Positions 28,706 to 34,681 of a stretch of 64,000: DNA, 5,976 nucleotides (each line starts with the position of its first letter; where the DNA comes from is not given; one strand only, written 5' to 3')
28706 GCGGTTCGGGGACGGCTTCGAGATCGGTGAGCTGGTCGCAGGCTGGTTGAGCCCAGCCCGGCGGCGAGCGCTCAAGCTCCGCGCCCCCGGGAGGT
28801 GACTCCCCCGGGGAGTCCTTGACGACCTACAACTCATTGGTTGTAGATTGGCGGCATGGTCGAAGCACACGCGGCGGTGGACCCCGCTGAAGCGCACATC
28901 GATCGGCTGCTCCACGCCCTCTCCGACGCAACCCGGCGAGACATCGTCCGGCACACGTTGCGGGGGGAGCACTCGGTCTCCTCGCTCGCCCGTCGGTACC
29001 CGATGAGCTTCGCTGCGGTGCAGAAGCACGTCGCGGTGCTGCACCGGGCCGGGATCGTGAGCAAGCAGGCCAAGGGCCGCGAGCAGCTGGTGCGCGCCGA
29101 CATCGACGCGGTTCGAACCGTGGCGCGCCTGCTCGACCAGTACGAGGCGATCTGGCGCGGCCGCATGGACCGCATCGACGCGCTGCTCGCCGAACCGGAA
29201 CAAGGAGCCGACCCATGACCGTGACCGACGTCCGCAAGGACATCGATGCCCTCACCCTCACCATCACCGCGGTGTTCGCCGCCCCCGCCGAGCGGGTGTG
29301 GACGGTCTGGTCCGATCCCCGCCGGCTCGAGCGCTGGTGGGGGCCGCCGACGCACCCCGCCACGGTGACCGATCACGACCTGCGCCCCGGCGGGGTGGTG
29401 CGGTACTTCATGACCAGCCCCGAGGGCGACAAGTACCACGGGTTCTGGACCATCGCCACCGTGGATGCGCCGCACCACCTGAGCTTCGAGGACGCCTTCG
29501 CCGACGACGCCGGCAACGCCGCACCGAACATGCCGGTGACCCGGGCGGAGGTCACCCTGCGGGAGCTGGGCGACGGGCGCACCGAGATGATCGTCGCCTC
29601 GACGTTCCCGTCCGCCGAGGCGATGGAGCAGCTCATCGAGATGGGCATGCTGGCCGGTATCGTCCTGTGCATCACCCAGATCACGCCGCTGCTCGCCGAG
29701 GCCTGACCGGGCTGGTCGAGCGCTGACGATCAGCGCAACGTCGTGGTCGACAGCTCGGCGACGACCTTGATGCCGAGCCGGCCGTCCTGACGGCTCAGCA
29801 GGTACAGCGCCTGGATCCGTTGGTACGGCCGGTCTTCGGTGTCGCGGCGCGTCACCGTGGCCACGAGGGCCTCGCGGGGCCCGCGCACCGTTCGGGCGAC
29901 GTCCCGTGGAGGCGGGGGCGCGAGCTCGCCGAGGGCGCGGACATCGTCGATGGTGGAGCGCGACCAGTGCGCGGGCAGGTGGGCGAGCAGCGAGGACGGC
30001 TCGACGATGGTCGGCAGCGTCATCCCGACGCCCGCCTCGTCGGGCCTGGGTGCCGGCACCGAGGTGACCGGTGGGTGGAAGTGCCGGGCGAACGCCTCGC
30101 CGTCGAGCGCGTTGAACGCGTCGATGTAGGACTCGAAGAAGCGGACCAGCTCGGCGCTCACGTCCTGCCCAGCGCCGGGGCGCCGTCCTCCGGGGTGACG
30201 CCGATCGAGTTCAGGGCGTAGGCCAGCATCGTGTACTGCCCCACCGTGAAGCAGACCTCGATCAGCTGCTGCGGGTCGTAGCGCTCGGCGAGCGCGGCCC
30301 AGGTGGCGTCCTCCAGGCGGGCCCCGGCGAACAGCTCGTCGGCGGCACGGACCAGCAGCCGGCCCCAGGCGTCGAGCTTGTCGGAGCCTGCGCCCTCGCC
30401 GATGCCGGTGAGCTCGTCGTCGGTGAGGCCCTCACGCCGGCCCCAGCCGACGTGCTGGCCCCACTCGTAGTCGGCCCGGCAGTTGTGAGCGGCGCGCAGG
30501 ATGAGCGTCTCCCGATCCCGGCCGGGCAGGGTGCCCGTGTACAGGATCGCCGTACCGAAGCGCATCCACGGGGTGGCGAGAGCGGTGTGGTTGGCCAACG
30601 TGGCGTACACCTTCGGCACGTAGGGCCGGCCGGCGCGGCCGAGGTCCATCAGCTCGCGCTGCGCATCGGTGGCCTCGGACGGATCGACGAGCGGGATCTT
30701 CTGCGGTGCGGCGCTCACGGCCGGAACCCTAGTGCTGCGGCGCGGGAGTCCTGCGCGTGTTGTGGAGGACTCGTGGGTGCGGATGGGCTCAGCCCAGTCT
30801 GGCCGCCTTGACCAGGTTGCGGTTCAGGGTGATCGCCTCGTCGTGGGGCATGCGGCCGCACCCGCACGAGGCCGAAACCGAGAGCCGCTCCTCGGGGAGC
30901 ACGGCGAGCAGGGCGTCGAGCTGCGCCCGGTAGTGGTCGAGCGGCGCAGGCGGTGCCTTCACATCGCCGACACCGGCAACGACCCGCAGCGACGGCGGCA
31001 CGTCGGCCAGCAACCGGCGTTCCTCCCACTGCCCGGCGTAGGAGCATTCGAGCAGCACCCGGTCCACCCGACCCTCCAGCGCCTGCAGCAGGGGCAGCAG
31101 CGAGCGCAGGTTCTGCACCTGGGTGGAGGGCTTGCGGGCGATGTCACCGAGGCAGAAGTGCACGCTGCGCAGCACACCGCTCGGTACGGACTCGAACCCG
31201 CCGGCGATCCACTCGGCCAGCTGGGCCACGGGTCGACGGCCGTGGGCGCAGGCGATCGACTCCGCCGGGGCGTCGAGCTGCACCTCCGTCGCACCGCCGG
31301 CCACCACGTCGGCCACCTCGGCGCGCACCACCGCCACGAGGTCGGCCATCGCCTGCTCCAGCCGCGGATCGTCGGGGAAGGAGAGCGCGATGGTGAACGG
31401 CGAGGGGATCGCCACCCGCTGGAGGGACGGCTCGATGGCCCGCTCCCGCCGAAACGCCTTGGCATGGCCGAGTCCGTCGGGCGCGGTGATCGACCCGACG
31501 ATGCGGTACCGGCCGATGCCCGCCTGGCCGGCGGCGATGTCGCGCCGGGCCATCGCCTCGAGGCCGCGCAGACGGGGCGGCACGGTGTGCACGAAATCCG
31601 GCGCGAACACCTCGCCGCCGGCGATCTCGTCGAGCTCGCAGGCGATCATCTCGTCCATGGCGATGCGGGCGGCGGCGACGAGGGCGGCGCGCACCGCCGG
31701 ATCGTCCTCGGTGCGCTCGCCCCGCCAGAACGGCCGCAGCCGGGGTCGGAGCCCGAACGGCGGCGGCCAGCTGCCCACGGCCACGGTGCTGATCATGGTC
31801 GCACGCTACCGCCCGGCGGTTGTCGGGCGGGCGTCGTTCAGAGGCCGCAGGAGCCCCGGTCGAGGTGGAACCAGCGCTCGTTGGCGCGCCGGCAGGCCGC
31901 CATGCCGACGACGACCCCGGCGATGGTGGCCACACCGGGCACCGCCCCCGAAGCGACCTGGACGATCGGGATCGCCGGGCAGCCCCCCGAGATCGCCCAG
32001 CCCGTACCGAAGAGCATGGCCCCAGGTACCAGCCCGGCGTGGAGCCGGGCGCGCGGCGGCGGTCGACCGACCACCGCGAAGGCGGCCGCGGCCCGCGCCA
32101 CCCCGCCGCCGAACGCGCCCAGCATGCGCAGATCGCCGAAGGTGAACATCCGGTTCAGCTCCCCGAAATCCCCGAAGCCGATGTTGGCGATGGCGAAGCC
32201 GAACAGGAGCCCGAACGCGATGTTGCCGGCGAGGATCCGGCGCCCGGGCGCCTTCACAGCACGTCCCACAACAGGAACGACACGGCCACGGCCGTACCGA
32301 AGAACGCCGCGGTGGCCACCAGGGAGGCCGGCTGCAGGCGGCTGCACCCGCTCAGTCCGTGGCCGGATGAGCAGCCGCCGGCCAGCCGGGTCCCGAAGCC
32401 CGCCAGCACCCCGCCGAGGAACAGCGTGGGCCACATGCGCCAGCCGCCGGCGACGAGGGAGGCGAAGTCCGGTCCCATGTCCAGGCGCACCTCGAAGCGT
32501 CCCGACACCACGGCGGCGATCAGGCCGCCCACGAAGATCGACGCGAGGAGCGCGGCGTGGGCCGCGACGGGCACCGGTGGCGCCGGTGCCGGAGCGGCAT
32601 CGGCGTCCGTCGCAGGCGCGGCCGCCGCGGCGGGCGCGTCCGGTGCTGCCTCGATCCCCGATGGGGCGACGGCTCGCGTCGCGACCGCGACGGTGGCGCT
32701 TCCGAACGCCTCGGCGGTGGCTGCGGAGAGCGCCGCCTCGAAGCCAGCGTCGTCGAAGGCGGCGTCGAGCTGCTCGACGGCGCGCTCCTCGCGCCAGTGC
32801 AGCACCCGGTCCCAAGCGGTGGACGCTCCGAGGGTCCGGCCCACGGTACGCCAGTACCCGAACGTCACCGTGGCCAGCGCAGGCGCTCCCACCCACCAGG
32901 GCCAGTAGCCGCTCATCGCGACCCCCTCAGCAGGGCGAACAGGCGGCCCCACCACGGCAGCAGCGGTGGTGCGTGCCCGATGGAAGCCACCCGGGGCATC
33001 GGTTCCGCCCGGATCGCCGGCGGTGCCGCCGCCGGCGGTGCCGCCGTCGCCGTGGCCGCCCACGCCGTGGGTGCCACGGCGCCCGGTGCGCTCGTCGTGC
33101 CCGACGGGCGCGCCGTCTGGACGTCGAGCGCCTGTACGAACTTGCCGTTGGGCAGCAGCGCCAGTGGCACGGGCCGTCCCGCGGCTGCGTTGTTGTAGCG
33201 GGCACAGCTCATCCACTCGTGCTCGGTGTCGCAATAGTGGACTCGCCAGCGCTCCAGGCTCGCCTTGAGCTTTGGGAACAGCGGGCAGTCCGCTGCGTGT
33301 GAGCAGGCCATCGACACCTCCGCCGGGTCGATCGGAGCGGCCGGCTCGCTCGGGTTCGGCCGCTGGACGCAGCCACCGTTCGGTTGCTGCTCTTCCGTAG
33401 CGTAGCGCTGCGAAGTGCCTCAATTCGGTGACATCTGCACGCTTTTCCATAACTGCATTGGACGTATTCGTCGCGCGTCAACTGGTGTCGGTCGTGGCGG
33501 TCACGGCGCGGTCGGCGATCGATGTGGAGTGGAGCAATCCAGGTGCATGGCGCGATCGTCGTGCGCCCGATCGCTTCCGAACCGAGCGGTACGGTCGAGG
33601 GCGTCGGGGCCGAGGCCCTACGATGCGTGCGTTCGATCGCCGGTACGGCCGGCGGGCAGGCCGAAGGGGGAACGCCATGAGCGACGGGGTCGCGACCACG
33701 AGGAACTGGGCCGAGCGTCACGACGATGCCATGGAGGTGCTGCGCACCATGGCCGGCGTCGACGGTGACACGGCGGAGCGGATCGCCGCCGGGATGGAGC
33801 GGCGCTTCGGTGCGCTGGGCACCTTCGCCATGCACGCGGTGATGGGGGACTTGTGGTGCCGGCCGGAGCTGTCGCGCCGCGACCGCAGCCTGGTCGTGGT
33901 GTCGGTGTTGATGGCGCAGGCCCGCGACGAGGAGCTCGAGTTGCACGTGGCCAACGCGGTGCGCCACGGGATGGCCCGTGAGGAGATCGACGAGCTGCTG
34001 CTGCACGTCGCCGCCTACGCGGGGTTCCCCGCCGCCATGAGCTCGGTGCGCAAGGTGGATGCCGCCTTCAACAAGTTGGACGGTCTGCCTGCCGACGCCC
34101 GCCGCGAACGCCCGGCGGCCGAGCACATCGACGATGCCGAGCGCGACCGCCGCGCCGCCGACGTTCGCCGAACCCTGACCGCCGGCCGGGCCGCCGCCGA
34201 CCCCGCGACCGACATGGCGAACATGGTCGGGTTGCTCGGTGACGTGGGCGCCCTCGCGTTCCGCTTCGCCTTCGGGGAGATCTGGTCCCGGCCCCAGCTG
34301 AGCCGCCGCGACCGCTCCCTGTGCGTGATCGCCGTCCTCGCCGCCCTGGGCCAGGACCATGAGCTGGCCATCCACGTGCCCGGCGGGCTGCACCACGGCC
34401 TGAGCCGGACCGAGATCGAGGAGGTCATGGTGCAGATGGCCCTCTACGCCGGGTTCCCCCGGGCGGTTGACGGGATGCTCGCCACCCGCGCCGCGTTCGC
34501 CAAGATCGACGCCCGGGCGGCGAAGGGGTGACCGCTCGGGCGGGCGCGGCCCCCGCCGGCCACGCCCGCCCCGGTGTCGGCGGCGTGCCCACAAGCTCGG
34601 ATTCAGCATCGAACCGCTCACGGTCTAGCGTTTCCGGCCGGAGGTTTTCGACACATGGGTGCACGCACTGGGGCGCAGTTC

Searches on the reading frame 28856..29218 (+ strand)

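Call 38: search_protein_families(library=pfam, proteins=[window:28856-29218:+], max_evalue=0.001)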
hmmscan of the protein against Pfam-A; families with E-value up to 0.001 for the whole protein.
window:28856-29218:+ (120 aa): 4 families
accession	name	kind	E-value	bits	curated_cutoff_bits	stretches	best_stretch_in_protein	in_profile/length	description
PF12840.13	HTH_20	-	3.7e-06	27.2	27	1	22-68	1-48/51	Helix-turn-helix domain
PF01022.26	HTH_5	-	2.6e-05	24.4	22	1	24-70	1-47/47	Bacterial regulatory protein, arsR family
PF25212.1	HVO_A0114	-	0.00047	20.3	27.6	1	27-85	24-83/84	HVO_A0114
PF13518.12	HTH_28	-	0.00065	20.2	25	0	27-71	2-45/52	Helix-turn-helix domain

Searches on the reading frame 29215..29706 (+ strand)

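Call 38: search_protein_families(library=pfam, proteins=[window:29215-29706:+], max_evalue=0.001)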
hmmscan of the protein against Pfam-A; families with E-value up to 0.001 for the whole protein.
window:29215-29706:+ (163 aa): 2 families
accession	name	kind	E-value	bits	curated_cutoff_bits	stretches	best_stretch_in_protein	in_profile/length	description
PF08327.17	AHSA1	-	1.6e-21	77.3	22.1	1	22-160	1-124/125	Activator of Hsp90 ATPase homolog 1-like protein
PF10604.15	Polyketide_cyc2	-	2.7e-07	31.4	27.4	1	14-133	3-110/142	Polyketide cyclase / dehydrase and lipid transport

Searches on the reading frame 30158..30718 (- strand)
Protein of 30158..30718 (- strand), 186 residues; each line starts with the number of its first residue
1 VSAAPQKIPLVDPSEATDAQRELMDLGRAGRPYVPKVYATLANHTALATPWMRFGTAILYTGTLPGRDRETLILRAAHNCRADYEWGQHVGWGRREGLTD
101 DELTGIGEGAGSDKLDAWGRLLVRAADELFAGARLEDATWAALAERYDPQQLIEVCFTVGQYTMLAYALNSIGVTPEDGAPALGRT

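Call 8: search_protein_families(library=pfam, proteins=[window:30158-30718:-], max_evalue=0.01)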
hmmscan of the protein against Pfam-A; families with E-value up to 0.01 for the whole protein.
window:30158-30718:- (186 aa): 1 family
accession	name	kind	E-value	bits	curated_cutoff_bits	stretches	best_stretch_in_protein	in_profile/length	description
PF02627.25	CMD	-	3.8e-08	33.6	23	1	47-103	3-59/84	Carboxymuconolactone decarboxylase family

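Call 9: search_protein_families(library=ncbifam, proteins=[window:30158-30718:-], max_evalue=0.01)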
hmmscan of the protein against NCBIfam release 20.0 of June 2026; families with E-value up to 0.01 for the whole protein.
window:30158-30718:- (186 aa): 0 families

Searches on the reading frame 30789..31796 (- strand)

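Call 38: search_protein_families(library=pfam, proteins=[window:30789-31796:-], max_evalue=0.001)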
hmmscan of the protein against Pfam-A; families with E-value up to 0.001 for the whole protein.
window:30789-31796:- (335 aa): 1 family
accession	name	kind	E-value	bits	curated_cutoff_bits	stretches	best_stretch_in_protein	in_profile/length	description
PF01717.24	Meth_synt_2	-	8.5e-14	52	21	1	3-333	2-323/324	Cobalamin-independent synthase, Catalytic domain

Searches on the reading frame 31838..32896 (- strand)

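Call 38: search_protein_families(library=pfam, proteins=[window:31838-32896:-], max_evalue=0.001)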
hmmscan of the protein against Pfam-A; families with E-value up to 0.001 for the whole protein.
window:31838-32896:- (352 aa): 2 families
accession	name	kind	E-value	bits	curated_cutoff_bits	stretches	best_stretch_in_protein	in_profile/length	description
PF04143.19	Sulf_transp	-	3.8e-05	23.8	27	1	247-338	10-106/310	Sulphur transport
PF20398.3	DUF6691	-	0.00061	20.5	27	1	271-335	66-130/142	Family of unknown function (DUF6691)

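Call 71: search_protein_families(library=ncbifam, proteins=[window:31838-32896:-], max_evalue=0.001)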
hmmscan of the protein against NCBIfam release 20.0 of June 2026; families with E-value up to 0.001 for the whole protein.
window:31838-32896:- (352 aa): 0 families

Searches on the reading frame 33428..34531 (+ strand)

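Call 38: search_protein_families(library=pfam, proteins=[window:33428-34531:+], max_evalue=0.001)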
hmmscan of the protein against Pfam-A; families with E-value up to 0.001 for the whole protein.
window:33428-34531:+ (367 aa): 1 family
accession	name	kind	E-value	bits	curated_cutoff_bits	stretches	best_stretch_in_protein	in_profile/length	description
PF02627.25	CMD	-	5.5e-36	122.9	23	2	273-354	3-83/84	Carboxymuconolactone decarboxylase family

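Call 71: search_protein_families(library=ncbifam, proteins=[window:33428-34531:+], max_evalue=0.001)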
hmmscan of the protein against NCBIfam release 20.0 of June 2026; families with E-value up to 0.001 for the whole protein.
window:33428-34531:+ (367 aa): 3 families
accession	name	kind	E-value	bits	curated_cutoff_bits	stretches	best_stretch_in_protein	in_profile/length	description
NF051488.1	bifunc_PcaDC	exception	4e-46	157.9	390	2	237-354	256-370/375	bifunctional 3-oxoadipate enol-lactonase/4-carboxymuconolactone decarboxylase PcaDC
TIGR02425.1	decarb_PcaC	equivalog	3e-44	150.1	155.7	2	245-359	10-121/123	4-carboxymuconolactone decarboxylase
NF051487.1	bifunc_PcaCD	exception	2.6e-30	105.9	430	2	253-353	18-120/413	bifunctional 4-carboxymuconolactone decarboxylase/3-oxoadipate enol-lactonase PcaCD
